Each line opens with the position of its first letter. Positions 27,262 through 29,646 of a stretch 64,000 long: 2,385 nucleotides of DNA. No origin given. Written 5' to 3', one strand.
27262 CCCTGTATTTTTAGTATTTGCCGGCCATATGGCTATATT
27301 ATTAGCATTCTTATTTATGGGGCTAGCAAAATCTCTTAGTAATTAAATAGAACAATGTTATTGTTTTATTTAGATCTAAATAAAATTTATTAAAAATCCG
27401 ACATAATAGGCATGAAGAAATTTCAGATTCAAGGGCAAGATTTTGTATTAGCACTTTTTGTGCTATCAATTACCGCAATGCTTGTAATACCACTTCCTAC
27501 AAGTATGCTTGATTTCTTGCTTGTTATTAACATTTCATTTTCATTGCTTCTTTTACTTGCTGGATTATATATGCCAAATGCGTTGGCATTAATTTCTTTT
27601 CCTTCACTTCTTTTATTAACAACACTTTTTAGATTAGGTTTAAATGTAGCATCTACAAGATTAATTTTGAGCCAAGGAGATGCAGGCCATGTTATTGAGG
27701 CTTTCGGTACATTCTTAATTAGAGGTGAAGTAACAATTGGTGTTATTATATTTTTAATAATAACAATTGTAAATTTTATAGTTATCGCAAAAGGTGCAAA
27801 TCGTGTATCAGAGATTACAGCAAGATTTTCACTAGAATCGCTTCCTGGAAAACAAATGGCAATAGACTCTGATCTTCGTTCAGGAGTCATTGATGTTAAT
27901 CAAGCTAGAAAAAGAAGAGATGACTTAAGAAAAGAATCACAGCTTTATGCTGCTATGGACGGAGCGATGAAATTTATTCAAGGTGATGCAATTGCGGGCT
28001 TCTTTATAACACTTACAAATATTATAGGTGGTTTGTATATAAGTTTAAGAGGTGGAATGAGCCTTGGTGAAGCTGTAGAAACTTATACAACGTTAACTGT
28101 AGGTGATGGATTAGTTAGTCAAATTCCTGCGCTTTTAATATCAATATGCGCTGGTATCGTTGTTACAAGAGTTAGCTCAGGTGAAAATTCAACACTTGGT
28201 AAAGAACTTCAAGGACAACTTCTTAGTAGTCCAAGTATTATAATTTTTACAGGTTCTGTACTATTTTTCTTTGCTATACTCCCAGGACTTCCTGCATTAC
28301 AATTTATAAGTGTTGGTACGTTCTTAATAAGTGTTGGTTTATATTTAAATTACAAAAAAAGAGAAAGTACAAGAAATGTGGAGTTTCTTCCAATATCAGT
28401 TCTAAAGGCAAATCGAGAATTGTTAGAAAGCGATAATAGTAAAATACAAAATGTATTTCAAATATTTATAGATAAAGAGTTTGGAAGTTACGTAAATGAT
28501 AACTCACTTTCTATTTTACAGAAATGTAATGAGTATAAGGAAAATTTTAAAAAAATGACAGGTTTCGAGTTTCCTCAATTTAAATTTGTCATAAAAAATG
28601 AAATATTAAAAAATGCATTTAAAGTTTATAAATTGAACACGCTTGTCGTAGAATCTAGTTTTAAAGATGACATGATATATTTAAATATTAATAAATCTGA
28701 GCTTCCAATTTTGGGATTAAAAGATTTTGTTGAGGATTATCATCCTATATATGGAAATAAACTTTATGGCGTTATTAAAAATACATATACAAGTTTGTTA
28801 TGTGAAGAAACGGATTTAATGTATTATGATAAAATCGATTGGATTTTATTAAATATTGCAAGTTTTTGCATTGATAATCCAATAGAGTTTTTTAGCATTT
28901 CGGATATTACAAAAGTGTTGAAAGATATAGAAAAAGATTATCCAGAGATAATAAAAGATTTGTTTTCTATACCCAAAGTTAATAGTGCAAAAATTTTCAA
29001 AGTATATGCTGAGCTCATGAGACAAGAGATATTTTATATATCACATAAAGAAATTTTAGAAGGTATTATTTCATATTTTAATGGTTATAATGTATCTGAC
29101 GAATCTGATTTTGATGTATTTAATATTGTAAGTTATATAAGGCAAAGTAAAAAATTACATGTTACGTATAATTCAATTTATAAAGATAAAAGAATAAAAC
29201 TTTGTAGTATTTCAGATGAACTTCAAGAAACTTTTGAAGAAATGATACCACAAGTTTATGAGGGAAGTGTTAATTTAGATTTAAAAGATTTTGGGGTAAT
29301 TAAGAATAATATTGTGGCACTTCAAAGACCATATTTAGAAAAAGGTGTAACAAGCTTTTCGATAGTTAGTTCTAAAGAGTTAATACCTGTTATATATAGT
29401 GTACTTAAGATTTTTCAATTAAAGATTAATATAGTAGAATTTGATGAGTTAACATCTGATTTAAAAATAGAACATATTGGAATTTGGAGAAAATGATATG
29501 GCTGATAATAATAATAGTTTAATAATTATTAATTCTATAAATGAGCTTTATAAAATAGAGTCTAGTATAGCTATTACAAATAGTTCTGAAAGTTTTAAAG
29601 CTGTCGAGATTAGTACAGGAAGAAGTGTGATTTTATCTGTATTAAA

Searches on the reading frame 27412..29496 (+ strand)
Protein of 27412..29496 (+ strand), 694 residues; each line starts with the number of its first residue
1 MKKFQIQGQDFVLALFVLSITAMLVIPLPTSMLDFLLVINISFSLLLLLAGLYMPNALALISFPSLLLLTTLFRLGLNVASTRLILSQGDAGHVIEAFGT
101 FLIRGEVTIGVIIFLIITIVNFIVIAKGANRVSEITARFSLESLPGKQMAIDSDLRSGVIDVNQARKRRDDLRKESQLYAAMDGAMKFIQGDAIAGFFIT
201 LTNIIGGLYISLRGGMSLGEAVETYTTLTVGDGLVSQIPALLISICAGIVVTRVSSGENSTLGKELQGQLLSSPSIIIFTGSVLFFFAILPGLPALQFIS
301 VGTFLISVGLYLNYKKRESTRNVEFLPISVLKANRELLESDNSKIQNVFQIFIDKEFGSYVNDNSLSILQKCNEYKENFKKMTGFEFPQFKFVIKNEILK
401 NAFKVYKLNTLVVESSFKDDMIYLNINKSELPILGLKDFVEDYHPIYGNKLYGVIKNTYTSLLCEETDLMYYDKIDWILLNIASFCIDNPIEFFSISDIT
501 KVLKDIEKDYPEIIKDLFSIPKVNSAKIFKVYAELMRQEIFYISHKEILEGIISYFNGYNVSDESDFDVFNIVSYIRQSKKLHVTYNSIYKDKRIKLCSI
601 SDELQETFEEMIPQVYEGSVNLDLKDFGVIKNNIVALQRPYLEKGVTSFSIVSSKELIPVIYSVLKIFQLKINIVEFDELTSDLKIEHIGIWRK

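Call 5: search_protein_families(library=pfam, proteins=[window:27412-29496:+], max_evalue=0.001)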
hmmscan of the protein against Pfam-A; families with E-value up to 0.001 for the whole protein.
window:27412-29496:+ (694 aa): 1 family
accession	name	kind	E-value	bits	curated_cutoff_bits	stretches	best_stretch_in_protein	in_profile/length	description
PF00771.25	FHIPEP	-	3.3e-156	522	29.1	1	20-684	1-656/657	FHIPEP family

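Call 10: search_protein_families(library=ncbifam, proteins=[window:27412-29496:+], max_evalue=0.01)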
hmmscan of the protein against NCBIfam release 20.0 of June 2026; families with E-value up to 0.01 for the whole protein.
window:27412-29496:+ (694 aa): 5 families
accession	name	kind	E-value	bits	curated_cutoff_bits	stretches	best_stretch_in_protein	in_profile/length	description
TIGR01399.1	hrcV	equivalog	3.8e-156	521.3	692.25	1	8-690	2-675/677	type III secretion system export apparatus subunit SctV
TIGR01398.1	FlhA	equivalog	3.1e-141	471.9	772.1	1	9-691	2-677/678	flagellar biosynthesis protein FlhA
NF009363.0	PRK12720.1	equivalog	1.2e-126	423.8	993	1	8-687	16-666/683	EscV/YscV/HrcV family type III secretion system export apparatus protein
NF011865.0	PRK15337.1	equivalog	2.3e-125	419.6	800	1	5-689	10-683/686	EscV/YscV/HrcV family type III secretion system export apparatus protein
NF004571.0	PRK05910.1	equivalog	3.1e-65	220.8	670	1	8-350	7-338/584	type III secretion system protein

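Call 16: find_homologous_proteins(query=window:27412-29496:+, max_evalue=1e-10)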
Query window:27412-29496:+ (694 aa): 8000 proteins with E <= 1e-10 among 8000 candidates; the best 120 are listed.
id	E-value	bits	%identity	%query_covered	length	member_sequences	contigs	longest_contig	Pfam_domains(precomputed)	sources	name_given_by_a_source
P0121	0.0e+0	1487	99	100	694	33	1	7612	PF00771.26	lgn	-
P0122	0.0e+0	1243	80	100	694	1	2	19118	PF00771.26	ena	-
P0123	0.0e+0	1239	80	100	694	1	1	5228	PF00771.26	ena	-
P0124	0.0e+0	1209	79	100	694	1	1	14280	PF00771.26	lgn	-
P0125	0.0e+0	1168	76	100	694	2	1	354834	PF00771.26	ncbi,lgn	ncbi:MAG: FHIPEP family type III secretion protein [Bdellovibrionota bacterium]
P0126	0.0e+0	1048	67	100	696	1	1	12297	PF00771.26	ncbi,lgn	-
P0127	0.0e+0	1019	66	100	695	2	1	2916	PF00771.26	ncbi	-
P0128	1.2e-171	591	43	99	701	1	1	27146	PF00771.26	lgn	-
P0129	9.6e-170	584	42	98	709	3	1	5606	PF00771.26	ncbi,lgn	ncbi:MAG: hypothetical protein RL417_2634 [Pseudomonadota bacterium]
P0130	1.3e-169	584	44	98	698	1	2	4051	PF00771.26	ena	-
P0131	3.5e-169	583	44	98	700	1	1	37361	PF00771.26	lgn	-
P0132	6.4e-168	578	43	99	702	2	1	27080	PF00771.26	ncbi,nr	ncbi:MAG: FHIPEP family type III secretion protein [Deltaproteobacteria bacterium]|nr:FHIPEP family 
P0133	1.1e-167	578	42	99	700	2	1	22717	PF00771.26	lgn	-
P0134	1.4e-167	577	42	99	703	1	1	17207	PF00771.26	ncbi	-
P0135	2.0e-166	573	42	100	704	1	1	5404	PF00771.26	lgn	-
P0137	1.0e-165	571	43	100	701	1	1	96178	PF00771.26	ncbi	ncbi:MAG: flagellar biosynthesis protein FlhA [Bdellovibrionota bacterium]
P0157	2.9e-162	560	43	100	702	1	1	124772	PF00771.26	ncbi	-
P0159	9.7e-162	558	41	98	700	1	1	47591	PF00771.26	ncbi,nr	ncbi:MAG: flagellar biosynthesis protein FlhA [Oligoflexia bacterium]|nr:flagellar biosynthesis prot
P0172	2.0e-160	554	41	97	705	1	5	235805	PF00771.26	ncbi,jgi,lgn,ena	jgi:type III secretion protein V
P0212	1.8e-155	537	39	93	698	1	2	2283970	PF00771.26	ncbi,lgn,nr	ncbi:MAG: flagellar biosynthesis protein FlhA [Bdellovibrionota bacterium]|nr:MAG: flagellar biosynt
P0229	1.8e-154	534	40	99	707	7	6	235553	PF00771.26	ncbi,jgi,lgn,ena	jgi:type III secretion protein V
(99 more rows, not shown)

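Call 17: find_encoding_contigs(protein=P0137, flank=10000, max_places=1)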
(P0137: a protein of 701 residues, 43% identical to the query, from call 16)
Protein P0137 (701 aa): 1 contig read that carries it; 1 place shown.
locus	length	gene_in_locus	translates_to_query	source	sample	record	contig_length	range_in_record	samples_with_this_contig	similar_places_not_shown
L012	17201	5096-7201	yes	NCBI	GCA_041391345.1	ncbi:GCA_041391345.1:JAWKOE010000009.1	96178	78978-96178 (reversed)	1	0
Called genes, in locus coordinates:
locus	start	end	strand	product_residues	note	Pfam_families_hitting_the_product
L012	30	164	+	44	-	PF04964:Flp_Fap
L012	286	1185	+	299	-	PF08666:SAF (weak), PF16976:RcpC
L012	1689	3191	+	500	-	PF00437:T2SSE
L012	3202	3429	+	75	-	-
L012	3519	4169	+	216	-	PF00482:T2SSF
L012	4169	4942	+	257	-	-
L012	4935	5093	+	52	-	-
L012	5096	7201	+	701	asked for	PF00771:FHIPEP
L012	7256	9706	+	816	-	PF00069:Pkinase (weak), PF13646:HEAT_2 (faint)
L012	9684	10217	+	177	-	PF00085:Thioredoxin (faint), PF08534:Redoxin (weak), PF00578:AhpC-TSA, PF13905:Thioredoxin_8 (weak)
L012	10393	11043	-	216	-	-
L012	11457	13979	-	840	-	PF01590:GAF, PF00989:PAS, PF13188:PAS_8, PF13426:PAS_9, PF00989:PAS (weak), PF08448:PAS_4, PF02518:HATPase_c, PF00072:Response_reg, +2 more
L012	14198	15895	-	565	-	-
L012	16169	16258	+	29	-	-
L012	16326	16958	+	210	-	PF01135:PCMT, PF00398:RrnaAD, PF05175:MTS (weak), PF13847:Methyltransf_31, PF08241:Methyltransf_11 (weak), PF13649:Methyltransf_25 (weak)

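Call 18: find_encoding_contigs(protein=P0212, flank=10000, max_places=1)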
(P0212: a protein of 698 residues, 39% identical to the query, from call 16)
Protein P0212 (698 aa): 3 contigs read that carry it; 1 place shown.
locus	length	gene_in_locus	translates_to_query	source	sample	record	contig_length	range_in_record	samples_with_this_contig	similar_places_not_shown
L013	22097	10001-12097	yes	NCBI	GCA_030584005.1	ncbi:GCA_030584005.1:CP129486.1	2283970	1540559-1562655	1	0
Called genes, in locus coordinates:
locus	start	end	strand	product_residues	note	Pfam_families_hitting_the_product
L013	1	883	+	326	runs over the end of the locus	PF13672:PP2C_2, PF00481:PP2C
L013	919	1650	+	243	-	PF00498:FHA (weak)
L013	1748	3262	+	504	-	PF00069:Pkinase, PF07714:PK_Tyr_Ser-Thr, PF03109:ABC1 (weak)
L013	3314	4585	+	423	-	PF01656:CbiA (weak), PF13614:AAA_31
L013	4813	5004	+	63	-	PF04964:Flp_Fap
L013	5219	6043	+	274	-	PF08666:SAF (weak), PF16976:RcpC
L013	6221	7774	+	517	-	PF00437:T2SSE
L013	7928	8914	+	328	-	PF00482:T2SSF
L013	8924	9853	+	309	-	PF00482:T2SSF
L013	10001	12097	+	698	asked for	PF00771:FHIPEP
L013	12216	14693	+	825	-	PF00069:Pkinase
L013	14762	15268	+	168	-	PF00578:AhpC-TSA, PF08534:Redoxin (weak), PF13905:Thioredoxin_8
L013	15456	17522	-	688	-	PF00326:Peptidase_S9 (weak)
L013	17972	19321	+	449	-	PF05697:Trigger_N, PF05698:Trigger_C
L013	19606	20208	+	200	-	PF00574:CLP_protease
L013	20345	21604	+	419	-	PF06689:zf-C4_ClpX, PF00493:MCM (weak), PF01078:Mg_chelatase (faint), PF05496:RuvB_N (weak), PF00004:AAA, PF07724:AAA_2, PF07728:AAA_5 (faint), PF10431:ClpB_D2-small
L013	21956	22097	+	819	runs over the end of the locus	PF02190:LON_substr_bdg, PF13191:AAA_16 (faint), PF00004:AAA, PF07728:AAA_5, PF22667:Lon_lid, PF05362:Lon_C, PF13541:ChlI (weak)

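Call 20: search_solved_structures(query=window:27412-29496:+, max_evalue=0.00001)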
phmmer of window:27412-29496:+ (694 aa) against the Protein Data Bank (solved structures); distinct sequences matched with E-value up to 0.00001: 6.
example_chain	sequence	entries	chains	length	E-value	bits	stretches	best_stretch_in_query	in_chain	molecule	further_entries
7alw_A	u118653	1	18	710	8e-97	328.6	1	9-322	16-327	Low calcium response protein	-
7awa_A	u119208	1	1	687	1.4e-89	304.6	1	9-312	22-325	Secretion system apparatus protein SsaV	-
36hw_A2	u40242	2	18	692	2.5e-87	297.2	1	14-330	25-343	Flagellar biosynthesis protein FlhA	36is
7amy_A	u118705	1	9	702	6.4e-84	285.9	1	13-690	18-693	Flagellar biosynthesis protein FlhA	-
12dv_B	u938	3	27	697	1.4e-64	222.1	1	9-321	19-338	Flagellar biosynthesis protein FlhA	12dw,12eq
6wa6_A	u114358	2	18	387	3.6e-07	32.4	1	463-628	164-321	Low calcium response locus protein D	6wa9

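Call 32: search_protein_families(library=pfam, proteins=[L013:919-1650:+], max_evalue=0.1)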
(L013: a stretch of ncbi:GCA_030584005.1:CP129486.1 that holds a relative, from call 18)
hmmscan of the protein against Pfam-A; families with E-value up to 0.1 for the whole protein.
L013:919-1650:+ (243 aa): 2 families
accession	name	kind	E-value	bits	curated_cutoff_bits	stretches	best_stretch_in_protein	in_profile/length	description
PF00498.31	FHA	-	2.7e-06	28.2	20.7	1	149-227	3-67/67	FHA domain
PF16697.10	Yop-YscD_cpl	-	0.00033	21.3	33.2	1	136-233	3-90/94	Inner membrane component of T3SS, cytoplasmic domain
